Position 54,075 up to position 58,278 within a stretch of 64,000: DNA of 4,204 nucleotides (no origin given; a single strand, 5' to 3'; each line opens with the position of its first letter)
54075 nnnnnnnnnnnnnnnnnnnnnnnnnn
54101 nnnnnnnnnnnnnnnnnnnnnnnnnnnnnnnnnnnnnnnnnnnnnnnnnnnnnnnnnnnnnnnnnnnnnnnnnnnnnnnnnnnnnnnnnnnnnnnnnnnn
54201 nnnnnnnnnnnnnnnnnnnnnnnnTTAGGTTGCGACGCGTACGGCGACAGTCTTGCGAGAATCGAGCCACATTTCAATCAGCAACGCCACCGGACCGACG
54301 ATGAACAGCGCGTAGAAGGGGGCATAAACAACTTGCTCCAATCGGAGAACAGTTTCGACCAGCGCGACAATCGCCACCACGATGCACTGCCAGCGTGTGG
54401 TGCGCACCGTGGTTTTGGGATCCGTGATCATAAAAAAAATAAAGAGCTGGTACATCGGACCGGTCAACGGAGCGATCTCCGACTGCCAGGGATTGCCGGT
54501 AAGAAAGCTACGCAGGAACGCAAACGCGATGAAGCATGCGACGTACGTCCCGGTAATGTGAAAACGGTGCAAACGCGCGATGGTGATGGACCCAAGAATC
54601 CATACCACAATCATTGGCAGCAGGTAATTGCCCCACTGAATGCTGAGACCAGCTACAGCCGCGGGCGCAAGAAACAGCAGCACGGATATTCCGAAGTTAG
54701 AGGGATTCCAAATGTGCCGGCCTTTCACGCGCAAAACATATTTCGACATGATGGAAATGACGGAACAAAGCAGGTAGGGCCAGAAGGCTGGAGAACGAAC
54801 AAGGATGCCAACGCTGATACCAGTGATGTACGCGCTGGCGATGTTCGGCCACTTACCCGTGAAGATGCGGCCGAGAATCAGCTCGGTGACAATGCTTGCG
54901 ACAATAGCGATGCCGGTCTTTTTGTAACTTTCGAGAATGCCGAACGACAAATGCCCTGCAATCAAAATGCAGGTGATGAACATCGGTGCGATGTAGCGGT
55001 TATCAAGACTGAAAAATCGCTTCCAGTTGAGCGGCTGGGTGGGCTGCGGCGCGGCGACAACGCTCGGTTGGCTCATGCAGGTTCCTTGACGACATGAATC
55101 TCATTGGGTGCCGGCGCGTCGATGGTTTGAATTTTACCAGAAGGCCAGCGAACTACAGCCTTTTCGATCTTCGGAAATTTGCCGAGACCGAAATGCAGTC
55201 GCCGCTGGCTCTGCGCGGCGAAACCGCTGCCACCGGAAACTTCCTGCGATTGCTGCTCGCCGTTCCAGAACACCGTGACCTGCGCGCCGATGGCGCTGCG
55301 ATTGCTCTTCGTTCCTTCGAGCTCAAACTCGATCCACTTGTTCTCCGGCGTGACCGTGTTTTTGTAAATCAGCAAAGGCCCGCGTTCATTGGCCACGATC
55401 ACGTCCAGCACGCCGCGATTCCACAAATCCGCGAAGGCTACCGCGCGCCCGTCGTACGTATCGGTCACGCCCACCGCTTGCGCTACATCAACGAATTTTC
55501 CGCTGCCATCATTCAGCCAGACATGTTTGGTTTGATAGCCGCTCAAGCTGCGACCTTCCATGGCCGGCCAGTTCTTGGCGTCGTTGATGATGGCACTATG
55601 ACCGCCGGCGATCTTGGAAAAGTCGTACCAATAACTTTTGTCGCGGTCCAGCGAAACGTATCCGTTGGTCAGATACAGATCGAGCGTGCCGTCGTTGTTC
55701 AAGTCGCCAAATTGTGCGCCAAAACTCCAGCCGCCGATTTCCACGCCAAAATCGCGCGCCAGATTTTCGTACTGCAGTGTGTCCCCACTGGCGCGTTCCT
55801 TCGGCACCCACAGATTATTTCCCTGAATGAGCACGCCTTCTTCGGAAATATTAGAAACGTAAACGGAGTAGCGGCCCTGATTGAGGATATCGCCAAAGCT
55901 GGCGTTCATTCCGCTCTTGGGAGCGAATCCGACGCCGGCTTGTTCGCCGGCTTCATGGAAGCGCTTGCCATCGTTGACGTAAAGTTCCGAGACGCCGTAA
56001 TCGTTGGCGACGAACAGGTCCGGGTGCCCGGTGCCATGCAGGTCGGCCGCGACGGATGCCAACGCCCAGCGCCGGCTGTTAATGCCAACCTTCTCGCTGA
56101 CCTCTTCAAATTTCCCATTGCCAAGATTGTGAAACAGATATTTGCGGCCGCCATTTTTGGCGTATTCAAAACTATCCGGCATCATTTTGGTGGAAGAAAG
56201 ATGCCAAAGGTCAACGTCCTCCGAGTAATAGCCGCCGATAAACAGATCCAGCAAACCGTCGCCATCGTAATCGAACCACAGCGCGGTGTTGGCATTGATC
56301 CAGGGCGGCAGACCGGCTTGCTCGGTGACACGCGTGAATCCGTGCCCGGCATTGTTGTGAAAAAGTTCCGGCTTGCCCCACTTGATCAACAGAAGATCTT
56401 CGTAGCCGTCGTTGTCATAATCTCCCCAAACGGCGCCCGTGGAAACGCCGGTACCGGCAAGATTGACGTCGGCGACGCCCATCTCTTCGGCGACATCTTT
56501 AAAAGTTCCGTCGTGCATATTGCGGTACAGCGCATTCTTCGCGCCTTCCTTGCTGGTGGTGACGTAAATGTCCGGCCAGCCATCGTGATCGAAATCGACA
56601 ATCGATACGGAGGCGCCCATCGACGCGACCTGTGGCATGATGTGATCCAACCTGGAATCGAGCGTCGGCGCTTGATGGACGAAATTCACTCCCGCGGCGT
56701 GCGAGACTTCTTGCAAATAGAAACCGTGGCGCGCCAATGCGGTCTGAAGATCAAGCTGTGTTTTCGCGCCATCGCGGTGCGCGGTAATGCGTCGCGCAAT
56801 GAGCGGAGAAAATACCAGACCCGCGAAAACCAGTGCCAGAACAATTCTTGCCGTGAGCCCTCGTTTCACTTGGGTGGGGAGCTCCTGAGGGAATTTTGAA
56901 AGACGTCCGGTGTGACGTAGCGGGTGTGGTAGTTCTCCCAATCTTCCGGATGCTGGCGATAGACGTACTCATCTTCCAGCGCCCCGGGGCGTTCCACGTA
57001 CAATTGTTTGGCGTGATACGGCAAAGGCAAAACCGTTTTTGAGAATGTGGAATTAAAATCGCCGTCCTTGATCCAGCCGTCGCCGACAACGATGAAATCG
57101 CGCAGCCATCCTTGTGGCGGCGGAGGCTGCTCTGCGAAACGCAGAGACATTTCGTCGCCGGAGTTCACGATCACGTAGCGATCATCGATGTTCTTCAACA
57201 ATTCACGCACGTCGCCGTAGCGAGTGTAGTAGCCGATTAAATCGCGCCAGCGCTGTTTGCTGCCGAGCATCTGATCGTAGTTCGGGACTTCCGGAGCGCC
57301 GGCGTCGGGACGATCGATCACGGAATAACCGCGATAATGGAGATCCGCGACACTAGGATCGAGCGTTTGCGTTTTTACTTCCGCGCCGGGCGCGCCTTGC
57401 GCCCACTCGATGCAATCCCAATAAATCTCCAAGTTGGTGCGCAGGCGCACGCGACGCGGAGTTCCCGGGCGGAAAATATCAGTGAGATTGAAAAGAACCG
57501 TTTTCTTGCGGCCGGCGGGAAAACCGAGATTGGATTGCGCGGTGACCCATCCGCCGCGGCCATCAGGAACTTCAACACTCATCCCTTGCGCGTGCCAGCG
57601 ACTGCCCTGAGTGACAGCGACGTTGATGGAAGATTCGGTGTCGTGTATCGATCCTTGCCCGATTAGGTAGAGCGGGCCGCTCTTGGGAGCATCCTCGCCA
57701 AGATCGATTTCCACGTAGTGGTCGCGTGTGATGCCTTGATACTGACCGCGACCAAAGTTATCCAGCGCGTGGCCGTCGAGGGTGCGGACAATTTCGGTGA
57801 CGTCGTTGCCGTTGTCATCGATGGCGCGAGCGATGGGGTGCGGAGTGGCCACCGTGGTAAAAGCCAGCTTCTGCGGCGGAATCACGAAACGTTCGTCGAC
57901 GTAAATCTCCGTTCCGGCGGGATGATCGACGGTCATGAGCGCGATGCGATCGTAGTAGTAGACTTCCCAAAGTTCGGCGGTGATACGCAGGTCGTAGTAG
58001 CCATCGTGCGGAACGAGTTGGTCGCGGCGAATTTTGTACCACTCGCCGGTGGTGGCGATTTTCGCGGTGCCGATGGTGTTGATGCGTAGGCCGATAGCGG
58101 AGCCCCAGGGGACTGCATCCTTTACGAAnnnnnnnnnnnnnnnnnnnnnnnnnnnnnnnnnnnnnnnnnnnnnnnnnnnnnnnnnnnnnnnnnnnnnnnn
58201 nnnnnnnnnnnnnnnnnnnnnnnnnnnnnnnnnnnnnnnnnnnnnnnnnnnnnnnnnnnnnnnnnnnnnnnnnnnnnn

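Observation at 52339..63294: ~11-kb translationally coupled operon: His-rich membrane protein, polyferredoxin, TPR/FG-GAP giant lipoprotein and two CRTAC1 paralogs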

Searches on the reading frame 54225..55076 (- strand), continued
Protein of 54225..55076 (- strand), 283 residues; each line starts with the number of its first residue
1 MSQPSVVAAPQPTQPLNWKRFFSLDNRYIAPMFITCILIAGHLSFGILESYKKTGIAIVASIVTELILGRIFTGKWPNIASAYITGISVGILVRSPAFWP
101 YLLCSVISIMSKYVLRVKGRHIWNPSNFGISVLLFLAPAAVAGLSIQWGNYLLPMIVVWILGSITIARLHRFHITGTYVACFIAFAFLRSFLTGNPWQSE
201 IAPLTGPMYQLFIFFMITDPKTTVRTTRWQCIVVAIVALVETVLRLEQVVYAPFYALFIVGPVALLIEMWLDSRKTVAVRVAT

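Call 122: find_related_loci(query=window:54225-55076:-, collection=metagenome_contigs, flank=10000)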
Query window:54225-55076:- (283 aa) in metagenome_contigs; peptide patterns used: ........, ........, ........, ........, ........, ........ (x = any residue, [..] = any of these).
600 stretches matched a pattern (row limit reached: there are more); 581 encode a relative of the query (tblastn E <= 1e-3); the best 80 are kept; 80 distinct loci.
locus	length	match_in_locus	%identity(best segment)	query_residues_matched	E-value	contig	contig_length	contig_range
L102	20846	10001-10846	92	1-282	1e-176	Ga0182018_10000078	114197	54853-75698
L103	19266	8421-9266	81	1-282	1e-158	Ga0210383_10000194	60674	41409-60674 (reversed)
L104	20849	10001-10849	81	1-283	2e-158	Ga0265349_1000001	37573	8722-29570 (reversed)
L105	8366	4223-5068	81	1-282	2e-157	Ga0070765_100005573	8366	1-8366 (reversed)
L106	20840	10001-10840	81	1-280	1e-156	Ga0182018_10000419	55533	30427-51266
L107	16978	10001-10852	81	1-283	2e-156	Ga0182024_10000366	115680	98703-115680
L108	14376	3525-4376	80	1-283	5e-156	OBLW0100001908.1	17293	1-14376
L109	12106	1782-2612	81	1-277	1e-155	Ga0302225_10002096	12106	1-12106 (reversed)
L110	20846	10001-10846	80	1-282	5e-154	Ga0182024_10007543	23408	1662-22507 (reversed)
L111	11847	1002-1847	79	1-282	3e-152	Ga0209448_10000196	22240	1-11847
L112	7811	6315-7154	79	1-280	2e-152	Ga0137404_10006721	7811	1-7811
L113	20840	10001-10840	79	1-280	5e-153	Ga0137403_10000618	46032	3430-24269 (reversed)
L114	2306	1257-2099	77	1-281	3e-159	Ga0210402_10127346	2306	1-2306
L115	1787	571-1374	80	5-273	5e-159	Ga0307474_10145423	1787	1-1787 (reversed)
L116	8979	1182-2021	76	2-281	6e-146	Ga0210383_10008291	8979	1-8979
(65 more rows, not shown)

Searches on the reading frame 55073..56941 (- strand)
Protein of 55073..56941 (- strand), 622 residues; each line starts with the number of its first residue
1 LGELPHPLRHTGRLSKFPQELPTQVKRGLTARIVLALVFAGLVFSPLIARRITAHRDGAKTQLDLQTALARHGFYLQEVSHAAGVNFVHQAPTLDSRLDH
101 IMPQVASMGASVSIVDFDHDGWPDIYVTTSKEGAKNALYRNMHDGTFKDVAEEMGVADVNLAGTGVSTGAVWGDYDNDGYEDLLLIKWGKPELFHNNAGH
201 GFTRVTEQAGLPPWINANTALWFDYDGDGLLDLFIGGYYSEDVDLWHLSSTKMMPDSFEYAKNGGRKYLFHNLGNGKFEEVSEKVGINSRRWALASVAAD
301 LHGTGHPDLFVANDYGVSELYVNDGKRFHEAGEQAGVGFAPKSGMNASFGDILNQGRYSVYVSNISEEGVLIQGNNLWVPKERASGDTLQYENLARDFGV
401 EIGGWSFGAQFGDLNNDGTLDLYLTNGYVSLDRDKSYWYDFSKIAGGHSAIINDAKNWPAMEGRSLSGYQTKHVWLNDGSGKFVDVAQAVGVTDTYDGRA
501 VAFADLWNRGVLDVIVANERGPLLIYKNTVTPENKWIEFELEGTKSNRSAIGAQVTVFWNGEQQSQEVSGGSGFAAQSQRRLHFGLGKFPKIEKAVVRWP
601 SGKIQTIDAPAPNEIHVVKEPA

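Call 4: search_protein_families(library=pfam, proteins=[window:55073-56941:-], max_evalue=0.01)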
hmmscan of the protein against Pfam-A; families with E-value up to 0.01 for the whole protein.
window:55073-56941:- (622 aa): 3 families
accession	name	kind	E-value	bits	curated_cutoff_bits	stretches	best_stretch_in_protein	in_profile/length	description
PF13517.12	FG-GAP_3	-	2.1e-39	134.4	26.9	6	116-184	1-60/61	FG-GAP-like repeat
PF07593.17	UnbV_ASPIC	-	4.7e-21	74.9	23.4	1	550-615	1-66/68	ASPIC and UnbV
PF01839.29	FG-GAP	-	7.3e-11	42.1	22.1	1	109-132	2-25/37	FG-GAP repeat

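Call 5: search_protein_families(library=ncbifam, proteins=[window:55073-56941:-], max_evalue=0.01)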
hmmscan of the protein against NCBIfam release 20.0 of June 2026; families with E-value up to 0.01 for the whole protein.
window:55073-56941:- (622 aa): 1 family
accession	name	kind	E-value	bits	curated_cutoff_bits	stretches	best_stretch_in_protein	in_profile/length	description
NF047539.1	XAC2610_fam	domain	0.0027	18.1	35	0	113-140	2-29/89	XAC2610-related protein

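Call 125: search_solved_structures(query=A8, max_evalue=0.01)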
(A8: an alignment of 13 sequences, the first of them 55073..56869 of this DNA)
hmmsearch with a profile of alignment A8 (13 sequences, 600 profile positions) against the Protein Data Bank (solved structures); distinct sequences matched with E-value up to 0.01: 4.
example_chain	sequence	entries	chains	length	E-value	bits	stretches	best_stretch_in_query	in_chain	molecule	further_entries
9etn_A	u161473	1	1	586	5.8e-24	87.4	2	451-509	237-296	Cartilage acidic protein 1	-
3v4p_A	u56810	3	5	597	1.3e-05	26.8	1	84-237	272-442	Integrin alpha-4 | Integrin alpha4 subunit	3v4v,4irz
9p95_A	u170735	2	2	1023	4.6e-05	25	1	84-237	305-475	Integrin alpha-4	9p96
7ceb_A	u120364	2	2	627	0.00075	21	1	82-214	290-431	Integrin alpha-6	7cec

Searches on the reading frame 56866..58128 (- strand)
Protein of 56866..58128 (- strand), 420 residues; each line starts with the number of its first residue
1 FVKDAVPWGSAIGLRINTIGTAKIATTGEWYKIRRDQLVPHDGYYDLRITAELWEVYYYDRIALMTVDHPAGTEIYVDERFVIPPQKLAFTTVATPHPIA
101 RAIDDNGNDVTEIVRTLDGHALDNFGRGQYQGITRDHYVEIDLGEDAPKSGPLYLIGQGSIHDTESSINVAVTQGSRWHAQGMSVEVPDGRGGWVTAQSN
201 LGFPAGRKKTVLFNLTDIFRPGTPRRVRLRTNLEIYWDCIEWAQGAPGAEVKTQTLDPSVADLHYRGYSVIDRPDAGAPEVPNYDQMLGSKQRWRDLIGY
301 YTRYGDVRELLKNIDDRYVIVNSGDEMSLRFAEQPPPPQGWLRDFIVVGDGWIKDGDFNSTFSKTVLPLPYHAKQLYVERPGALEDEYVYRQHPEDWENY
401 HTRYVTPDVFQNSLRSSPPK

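Call 98: search_protein_families(library=pfam, proteins=[window:56866-58128:-], max_evalue=0.01)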
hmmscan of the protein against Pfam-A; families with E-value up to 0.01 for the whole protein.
window:56866-58128:- (420 aa): 0 families
